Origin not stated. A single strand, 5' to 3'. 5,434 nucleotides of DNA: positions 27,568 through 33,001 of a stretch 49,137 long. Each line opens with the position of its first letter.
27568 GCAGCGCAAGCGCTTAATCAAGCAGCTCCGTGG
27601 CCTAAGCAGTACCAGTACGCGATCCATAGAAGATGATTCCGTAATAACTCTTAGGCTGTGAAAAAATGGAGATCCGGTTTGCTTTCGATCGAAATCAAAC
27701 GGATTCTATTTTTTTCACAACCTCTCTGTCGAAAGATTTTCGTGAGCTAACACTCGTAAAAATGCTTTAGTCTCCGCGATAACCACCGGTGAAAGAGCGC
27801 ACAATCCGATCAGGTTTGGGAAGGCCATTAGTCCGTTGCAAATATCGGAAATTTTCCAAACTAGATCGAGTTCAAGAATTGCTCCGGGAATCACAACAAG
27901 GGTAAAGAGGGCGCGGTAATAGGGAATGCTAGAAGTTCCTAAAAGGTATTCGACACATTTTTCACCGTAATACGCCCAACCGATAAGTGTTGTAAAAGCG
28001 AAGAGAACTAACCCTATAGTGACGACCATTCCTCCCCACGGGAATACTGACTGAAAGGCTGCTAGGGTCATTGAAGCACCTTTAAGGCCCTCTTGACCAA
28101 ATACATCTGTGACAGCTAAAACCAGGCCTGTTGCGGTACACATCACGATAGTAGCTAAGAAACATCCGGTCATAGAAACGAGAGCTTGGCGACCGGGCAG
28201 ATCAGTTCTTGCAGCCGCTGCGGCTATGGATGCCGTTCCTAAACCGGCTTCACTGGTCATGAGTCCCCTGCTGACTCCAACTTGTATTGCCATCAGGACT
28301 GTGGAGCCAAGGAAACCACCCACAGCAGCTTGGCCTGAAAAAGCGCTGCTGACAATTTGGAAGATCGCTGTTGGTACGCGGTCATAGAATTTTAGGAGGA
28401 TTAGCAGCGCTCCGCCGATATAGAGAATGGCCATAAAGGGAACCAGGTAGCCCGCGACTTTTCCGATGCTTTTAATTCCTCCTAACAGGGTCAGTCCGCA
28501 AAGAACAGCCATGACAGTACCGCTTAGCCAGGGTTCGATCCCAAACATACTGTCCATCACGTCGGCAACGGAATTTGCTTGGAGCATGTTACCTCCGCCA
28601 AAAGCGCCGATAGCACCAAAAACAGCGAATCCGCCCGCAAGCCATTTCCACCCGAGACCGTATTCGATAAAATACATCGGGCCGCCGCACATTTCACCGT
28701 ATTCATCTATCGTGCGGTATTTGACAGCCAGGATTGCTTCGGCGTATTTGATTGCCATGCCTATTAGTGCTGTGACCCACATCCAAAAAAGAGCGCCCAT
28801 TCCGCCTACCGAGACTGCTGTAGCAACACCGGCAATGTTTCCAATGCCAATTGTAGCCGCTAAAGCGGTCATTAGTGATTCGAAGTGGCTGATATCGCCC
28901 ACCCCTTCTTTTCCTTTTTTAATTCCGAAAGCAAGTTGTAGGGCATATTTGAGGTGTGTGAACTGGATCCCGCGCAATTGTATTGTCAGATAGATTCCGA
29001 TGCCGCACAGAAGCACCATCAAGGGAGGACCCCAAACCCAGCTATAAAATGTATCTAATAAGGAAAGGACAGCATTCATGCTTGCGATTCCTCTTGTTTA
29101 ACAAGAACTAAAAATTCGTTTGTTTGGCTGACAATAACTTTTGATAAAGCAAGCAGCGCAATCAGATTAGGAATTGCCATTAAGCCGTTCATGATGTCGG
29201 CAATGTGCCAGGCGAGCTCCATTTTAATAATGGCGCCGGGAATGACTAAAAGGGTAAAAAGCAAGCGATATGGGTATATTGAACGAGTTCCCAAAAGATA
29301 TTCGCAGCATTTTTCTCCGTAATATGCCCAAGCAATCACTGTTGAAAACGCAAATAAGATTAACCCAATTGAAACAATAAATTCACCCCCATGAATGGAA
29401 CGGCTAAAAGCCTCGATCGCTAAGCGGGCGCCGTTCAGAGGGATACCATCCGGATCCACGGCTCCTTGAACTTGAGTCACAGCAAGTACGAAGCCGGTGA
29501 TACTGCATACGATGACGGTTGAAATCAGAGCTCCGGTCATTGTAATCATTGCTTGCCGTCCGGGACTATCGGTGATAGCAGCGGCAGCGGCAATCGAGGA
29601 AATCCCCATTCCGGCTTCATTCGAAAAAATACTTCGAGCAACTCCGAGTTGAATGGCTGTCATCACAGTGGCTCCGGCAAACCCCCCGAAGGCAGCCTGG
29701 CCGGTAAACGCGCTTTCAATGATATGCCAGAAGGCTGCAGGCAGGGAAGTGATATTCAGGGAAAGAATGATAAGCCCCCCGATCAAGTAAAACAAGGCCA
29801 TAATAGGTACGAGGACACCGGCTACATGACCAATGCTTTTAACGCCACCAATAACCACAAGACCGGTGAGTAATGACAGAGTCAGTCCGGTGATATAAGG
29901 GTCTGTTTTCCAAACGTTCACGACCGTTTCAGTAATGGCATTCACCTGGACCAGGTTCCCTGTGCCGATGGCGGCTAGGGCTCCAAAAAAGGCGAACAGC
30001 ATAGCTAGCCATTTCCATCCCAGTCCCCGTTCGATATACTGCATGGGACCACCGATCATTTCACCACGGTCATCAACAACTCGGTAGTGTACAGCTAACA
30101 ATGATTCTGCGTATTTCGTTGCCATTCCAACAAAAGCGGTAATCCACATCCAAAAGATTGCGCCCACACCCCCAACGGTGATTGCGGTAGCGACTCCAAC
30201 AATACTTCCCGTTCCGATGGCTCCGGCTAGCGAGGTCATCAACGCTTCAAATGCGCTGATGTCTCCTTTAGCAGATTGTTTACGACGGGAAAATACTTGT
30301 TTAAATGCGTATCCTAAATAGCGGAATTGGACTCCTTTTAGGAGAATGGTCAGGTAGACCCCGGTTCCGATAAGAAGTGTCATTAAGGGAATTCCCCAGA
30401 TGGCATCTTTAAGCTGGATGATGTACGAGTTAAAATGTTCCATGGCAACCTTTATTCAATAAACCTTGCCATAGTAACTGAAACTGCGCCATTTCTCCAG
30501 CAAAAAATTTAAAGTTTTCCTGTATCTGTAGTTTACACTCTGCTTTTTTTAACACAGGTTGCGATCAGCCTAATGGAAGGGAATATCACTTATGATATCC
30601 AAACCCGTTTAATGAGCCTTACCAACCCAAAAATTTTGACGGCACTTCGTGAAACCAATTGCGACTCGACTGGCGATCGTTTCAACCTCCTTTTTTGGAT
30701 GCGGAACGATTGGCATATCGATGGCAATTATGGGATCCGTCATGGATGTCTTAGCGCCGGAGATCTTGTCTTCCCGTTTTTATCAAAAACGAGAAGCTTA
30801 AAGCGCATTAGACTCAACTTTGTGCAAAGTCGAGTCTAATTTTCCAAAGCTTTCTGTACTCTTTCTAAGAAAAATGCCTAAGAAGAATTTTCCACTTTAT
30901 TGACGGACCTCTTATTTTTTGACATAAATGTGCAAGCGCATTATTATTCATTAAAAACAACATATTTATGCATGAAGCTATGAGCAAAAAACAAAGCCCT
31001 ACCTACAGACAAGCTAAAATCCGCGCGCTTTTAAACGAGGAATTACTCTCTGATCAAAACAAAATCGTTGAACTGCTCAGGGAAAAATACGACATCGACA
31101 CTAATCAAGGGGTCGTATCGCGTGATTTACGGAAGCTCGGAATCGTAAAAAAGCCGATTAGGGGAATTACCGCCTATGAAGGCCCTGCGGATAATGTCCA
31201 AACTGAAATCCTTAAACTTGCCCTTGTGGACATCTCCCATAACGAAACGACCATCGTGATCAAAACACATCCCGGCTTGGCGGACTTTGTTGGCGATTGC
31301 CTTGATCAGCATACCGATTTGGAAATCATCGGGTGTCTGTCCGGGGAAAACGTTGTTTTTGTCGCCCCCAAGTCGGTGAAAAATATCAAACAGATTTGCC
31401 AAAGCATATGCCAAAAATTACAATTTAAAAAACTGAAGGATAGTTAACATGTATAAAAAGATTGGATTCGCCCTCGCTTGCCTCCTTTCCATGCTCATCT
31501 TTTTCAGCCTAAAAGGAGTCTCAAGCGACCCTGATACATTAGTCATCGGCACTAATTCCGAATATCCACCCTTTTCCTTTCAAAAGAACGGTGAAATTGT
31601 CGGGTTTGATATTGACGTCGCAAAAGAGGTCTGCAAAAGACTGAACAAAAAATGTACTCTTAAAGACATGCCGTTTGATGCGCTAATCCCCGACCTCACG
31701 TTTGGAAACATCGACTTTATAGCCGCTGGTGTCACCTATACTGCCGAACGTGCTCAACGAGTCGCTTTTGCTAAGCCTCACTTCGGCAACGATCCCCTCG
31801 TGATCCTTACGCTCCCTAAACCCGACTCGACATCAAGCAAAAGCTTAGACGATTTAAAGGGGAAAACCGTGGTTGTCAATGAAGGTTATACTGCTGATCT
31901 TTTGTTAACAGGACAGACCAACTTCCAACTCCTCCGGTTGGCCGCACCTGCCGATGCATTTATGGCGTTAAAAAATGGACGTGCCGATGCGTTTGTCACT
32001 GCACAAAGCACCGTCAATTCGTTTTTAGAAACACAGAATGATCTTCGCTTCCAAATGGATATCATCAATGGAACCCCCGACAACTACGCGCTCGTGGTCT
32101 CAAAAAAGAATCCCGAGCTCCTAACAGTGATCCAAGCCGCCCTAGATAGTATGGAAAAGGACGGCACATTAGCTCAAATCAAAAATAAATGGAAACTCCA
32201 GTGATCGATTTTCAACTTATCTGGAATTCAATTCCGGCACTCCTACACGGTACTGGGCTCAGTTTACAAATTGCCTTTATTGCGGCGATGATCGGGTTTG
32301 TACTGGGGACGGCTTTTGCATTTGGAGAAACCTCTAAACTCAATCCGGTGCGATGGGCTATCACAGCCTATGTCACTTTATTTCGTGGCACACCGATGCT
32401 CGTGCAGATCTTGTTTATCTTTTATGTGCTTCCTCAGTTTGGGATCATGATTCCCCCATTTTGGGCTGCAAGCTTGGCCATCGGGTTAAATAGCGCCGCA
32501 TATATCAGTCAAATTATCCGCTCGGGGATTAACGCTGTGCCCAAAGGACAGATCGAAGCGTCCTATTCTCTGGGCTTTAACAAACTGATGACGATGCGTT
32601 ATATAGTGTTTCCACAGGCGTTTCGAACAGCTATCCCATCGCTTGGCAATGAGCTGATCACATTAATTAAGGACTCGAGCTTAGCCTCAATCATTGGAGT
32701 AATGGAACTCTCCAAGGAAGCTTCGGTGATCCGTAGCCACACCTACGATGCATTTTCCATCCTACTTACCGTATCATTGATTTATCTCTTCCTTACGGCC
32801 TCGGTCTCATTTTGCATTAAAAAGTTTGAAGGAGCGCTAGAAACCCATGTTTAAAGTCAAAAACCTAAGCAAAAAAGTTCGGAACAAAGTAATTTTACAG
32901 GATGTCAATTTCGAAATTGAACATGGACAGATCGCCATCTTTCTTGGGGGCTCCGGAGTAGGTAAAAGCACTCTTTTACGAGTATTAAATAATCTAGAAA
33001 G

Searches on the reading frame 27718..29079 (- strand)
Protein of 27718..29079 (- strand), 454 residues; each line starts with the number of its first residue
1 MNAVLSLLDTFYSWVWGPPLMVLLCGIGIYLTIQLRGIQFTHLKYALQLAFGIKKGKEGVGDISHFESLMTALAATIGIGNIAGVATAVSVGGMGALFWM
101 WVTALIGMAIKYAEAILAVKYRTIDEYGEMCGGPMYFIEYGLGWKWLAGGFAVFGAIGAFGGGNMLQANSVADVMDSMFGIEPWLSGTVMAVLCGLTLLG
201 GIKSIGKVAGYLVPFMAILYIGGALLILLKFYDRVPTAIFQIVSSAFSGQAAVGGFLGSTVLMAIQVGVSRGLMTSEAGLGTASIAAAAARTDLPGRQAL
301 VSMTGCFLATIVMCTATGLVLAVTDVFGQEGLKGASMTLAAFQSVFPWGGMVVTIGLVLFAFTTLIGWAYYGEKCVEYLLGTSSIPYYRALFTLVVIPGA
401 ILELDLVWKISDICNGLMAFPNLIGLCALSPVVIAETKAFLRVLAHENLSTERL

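Call 56: search_protein_families(library=pfam, proteins=[window:27718-29079:-], max_evalue=0.00001)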
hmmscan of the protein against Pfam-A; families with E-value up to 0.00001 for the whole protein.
window:27718-29079:- (454 aa): 1 family
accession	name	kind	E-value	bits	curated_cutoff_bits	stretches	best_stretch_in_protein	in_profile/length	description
PF01235.23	Na_Ala_symp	-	5.9e-128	427.9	24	1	55-447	5-386/392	Sodium:alanine symporter family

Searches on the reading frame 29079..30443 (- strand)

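Call 56: search_protein_families(library=pfam, proteins=[window:29079-30443:-], max_evalue=0.00001)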
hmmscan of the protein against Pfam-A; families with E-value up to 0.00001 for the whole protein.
window:29079-30443:- (455 aa): 1 family
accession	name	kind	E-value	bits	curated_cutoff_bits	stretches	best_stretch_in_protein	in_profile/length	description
PF01235.23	Na_Ala_symp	-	6.4e-131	437.7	24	1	53-452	4-387/392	Sodium:alanine symporter family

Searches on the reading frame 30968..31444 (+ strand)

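Call 56: search_protein_families(library=pfam, proteins=[window:30968-31444:+], max_evalue=0.00001)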
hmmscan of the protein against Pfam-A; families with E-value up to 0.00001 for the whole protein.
window:30968-31444:+ (159 aa): 2 families
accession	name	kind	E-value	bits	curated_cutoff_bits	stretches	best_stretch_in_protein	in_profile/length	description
PF02863.23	Arg_repressor_C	-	6.1e-15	55.3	25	1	84-147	3-66/68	Arginine repressor, C-terminal domain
PF01316.27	Arg_repressor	-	4.6e-13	49.2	27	1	13-66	5-57/70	Arginine repressor, DNA binding domain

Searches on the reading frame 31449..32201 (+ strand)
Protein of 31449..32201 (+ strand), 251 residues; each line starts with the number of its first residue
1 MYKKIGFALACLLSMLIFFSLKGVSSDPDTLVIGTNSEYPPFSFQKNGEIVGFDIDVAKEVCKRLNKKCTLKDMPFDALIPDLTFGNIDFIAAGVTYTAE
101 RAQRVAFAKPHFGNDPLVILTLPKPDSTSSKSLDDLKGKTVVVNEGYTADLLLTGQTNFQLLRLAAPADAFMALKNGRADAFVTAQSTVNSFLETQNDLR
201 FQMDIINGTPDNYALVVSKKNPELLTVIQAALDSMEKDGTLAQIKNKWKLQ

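Call 56: search_protein_families(library=pfam, proteins=[window:31449-32201:+], max_evalue=0.00001)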
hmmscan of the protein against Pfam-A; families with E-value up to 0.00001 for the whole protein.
window:31449-32201:+ (251 aa): 1 family
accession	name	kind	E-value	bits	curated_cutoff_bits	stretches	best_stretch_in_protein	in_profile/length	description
PF00497.25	SBP_bac_3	-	1.4e-37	128.9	26.4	1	31-249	1-130/132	Bacterial extracellular solute-binding proteins, family 3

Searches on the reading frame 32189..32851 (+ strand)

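Call 56: search_protein_families(library=pfam, proteins=[window:32189-32851:+], max_evalue=0.00001)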
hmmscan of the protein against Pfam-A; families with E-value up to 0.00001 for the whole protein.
window:32189-32851:+ (221 aa): 1 family
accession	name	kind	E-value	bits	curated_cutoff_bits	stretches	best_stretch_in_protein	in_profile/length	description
PF00528.27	BPD_transp_1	-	1.1e-21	77.9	26.4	1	36-209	1-174/184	Binding-protein-dependent transport system inner membrane component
